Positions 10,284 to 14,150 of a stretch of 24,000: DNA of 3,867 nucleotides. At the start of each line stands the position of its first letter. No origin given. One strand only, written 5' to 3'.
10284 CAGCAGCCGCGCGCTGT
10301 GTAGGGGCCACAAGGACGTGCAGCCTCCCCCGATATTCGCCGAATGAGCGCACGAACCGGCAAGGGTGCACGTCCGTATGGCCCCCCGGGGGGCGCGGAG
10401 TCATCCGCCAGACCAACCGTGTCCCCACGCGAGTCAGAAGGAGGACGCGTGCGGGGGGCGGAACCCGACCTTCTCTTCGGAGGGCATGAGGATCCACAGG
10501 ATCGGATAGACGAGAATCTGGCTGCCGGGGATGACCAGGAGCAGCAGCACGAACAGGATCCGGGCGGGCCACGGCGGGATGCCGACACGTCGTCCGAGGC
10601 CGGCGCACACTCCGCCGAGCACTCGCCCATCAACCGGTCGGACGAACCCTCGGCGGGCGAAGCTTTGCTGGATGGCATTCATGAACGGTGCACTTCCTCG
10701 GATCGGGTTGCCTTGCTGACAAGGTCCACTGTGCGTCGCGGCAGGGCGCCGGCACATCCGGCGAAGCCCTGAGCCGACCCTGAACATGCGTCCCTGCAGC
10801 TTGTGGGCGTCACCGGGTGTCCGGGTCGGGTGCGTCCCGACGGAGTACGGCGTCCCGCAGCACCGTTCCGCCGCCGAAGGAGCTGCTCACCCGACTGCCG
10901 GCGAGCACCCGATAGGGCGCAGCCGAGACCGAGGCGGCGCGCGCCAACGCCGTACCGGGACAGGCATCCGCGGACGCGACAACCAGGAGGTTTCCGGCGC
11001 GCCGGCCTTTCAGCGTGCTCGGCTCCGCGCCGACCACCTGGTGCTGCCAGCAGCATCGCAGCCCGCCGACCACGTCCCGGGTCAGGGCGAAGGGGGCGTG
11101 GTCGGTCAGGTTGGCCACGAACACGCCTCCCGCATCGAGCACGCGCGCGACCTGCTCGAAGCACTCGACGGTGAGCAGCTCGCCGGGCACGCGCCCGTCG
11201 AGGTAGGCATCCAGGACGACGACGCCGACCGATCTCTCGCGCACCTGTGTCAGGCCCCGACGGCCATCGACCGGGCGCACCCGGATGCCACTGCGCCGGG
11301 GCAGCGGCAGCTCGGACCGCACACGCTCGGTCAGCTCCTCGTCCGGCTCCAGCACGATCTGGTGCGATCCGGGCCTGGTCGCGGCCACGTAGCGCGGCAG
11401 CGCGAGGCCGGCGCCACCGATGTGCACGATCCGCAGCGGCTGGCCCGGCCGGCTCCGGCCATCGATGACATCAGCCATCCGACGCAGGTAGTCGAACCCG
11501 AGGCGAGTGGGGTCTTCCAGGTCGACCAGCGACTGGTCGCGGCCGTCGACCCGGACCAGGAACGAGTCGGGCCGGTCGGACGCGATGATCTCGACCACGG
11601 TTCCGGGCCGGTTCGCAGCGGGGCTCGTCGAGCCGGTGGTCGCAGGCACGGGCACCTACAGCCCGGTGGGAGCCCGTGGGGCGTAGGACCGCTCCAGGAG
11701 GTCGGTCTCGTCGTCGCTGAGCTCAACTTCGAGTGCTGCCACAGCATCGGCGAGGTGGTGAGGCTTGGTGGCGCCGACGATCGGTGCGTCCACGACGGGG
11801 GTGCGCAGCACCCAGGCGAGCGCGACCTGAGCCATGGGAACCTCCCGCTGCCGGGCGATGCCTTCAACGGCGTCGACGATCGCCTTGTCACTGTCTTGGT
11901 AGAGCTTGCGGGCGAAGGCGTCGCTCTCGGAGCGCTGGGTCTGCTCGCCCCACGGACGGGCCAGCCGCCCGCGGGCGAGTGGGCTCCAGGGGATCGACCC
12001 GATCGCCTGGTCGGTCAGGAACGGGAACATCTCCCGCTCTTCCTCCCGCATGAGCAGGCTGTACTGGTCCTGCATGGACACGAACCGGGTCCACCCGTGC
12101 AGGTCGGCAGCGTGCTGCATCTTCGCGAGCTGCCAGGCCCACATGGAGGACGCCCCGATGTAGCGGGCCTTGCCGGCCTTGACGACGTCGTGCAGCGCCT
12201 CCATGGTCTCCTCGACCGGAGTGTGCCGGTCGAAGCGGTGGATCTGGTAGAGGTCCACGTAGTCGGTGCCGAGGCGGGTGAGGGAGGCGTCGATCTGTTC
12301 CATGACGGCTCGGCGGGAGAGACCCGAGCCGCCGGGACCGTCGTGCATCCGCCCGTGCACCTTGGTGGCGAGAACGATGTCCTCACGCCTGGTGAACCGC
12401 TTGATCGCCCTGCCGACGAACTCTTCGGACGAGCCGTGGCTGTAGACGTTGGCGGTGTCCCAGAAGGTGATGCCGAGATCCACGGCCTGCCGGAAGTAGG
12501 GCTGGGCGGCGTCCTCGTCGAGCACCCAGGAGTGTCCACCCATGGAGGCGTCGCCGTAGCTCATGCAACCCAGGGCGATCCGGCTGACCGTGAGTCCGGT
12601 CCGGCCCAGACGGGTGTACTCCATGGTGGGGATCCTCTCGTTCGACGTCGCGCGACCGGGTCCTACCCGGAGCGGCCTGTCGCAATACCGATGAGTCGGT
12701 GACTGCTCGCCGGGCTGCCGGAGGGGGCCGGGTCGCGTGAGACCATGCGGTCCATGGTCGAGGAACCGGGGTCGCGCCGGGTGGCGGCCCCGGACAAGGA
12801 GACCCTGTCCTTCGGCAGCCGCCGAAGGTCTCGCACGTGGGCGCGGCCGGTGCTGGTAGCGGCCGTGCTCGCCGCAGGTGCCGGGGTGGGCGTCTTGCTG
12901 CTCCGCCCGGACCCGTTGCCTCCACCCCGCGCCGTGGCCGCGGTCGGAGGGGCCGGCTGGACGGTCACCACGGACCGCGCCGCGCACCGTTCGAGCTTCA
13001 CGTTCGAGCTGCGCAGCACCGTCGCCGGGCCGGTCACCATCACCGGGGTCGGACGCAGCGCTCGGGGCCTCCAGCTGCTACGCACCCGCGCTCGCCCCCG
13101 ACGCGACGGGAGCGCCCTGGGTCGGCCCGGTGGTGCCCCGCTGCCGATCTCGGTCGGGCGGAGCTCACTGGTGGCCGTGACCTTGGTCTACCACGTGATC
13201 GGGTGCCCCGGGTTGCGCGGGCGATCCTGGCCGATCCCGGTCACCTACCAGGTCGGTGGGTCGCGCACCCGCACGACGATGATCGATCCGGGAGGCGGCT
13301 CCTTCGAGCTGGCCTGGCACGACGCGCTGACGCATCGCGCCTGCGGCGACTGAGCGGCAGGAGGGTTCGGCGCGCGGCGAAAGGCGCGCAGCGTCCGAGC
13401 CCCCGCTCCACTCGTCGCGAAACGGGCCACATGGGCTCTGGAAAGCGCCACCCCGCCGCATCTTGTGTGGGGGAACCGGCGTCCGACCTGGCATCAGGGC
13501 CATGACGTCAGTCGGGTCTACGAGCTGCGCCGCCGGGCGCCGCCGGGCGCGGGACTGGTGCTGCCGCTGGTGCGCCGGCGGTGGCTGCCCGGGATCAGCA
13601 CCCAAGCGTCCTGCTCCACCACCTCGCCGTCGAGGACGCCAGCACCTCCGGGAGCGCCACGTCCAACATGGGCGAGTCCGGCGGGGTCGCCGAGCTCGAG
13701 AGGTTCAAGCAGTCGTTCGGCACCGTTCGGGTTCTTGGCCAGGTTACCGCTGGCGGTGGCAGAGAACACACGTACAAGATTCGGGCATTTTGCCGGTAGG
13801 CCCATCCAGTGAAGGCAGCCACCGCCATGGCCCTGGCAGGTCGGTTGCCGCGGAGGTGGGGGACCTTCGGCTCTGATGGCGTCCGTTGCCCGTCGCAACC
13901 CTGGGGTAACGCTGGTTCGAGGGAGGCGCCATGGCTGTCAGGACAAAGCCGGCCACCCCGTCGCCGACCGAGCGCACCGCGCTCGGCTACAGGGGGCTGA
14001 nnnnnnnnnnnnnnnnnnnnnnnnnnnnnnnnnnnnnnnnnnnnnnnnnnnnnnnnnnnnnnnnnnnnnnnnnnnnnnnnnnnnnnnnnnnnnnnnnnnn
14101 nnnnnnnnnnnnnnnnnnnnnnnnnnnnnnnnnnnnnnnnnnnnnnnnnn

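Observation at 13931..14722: Heliorhodopsin gene: a light-sensing 7-TM retinal protein whose cellular role is still unresolved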

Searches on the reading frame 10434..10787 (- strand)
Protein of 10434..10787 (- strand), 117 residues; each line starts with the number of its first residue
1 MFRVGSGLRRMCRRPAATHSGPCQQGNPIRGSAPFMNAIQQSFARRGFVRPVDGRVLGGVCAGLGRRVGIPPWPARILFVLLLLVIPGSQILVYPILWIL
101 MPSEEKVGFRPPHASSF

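Call 91: search_protein_families(library=pfam, proteins=[window:10434-10787:-], max_evalue=0.001)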
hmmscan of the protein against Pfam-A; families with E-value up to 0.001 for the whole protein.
window:10434-10787:- (117 aa): 1 family
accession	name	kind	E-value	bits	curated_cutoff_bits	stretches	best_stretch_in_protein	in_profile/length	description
PF04024.17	PspC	-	9.8e-20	70.6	25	1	47-104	2-58/58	PspC domain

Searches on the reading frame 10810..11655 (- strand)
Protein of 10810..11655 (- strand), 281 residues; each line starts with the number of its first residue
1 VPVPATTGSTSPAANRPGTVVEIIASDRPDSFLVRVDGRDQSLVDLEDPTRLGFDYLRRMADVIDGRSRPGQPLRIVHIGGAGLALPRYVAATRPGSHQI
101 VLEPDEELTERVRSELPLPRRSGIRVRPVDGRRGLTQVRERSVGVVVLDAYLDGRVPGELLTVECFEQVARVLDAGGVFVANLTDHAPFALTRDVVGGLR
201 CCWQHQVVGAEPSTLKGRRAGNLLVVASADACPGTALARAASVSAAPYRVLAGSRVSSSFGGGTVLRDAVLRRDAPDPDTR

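Call 14: search_protein_families(library=pfam, proteins=[window:10810-11655:-], max_evalue=0.01)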
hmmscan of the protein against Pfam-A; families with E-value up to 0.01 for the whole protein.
window:10810-11655:- (281 aa): 0 families

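Call 37: search_protein_families(library=pfam, proteins=[window:10810-11655:-], max_evalue=1)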
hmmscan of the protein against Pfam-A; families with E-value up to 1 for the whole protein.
window:10810-11655:- (281 aa): 0 families

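Call 64: search_protein_families(library=ncbifam, proteins=[window:10810-11655:-], max_evalue=0.01)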
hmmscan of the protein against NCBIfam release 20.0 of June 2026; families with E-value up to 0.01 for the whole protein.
window:10810-11655:- (281 aa): 2 families
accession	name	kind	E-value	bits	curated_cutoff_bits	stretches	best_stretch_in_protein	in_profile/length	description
NF037959.1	MFS_SpdSyn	subfamily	5.2e-21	74.9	40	1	36-240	240-443/480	fused MFS/spermidine synthase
NF003380.0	PRK04457.1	equivalog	7.4e-12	44.8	304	1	41-184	41-181/265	polyamine aminopropyltransferase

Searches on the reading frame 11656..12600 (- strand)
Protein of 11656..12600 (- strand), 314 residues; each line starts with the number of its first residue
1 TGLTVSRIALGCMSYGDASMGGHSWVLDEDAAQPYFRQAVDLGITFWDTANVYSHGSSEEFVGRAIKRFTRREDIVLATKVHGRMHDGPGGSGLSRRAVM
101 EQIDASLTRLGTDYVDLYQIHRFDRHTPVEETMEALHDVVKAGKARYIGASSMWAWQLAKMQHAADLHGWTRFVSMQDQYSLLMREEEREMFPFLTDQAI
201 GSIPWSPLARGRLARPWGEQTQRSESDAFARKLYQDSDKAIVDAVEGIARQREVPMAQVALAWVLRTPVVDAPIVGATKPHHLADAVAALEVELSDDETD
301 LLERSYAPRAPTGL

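Call 64: search_protein_families(library=ncbifam, proteins=[window:11656-12600:-], max_evalue=0.01)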
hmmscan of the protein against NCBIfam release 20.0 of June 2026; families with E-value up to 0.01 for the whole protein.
window:11656-12600:- (314 aa): 7 families
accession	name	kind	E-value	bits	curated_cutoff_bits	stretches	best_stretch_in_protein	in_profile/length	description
NF007388.0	PRK09912.1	subfamily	2.5e-42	145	448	1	10-298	25-324/346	L-glyceraldehyde 3-phosphate reductase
NF049922.1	MethglyxlRedYdjG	equivalog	1.5e-37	129.3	550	1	1-302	9-317/326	NADH-dependent methylglyoxal reductase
NF007912.0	PRK10625.1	equivalog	9.5e-37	127.1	415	1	3-303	11-335/346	NADP(H)-dependent aldo-keto reductase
TIGR01293.1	Kv_beta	subfamily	4.4e-32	111.4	365.4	1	2-294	10-305/319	voltage-dependent potassium channel subunit beta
NF007695.0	PRK10376.1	subfamily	3.7e-24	85.3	280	2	3-208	15-215/290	oxidoreductase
NF008377.0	PRK11172.1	equivalog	9.9e-20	70.9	327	2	24-212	10-185/267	2,5-didehydrogluconate reductase DkgB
NF008598.0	PRK11565.1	equivalog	1.5e-10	40.6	425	1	21-211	19-192/275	2,5-didehydrogluconate reductase DkgA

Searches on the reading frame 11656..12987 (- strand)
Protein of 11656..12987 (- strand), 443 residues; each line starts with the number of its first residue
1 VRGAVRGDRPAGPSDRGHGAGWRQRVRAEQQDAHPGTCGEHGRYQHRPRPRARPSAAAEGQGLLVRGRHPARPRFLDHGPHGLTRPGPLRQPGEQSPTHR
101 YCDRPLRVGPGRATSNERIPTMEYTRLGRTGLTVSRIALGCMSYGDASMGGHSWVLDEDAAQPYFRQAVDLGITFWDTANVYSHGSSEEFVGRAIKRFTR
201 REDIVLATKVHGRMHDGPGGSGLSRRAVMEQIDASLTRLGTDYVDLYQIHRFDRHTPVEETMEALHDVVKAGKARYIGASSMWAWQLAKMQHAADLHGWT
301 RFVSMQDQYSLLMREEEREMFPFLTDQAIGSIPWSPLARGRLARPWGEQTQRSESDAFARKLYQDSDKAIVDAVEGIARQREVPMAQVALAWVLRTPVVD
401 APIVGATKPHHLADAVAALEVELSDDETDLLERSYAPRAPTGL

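Call 14: search_protein_families(library=pfam, proteins=[window:11656-12987:-], max_evalue=0.01)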
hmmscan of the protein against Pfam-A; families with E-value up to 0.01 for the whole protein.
window:11656-12987:- (443 aa): 1 family
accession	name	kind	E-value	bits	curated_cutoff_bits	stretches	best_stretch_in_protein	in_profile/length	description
PF00248.27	Aldo_ket_red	-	5.7e-74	249.2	24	1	142-433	2-288/291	Aldo/keto reductase family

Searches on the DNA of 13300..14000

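Call 36: search_rna_families(source=window, start=13300, end=14000, threshold=evalue, max_evalue=1)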
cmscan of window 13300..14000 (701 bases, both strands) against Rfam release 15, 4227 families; matches with E-value up to 1: 2.
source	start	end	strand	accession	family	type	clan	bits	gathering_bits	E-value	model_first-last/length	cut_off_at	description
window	13815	13836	-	RF00523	Prion_pknot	Cis-reg;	-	19.3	39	0.56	1-40/40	no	Prion pseudoknot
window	13637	13701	-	RF02136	HTT-AS1_3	Gene; lncRNA;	-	18.3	70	0.48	1-60/60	no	HTT antisense RNA 1 conserved region 3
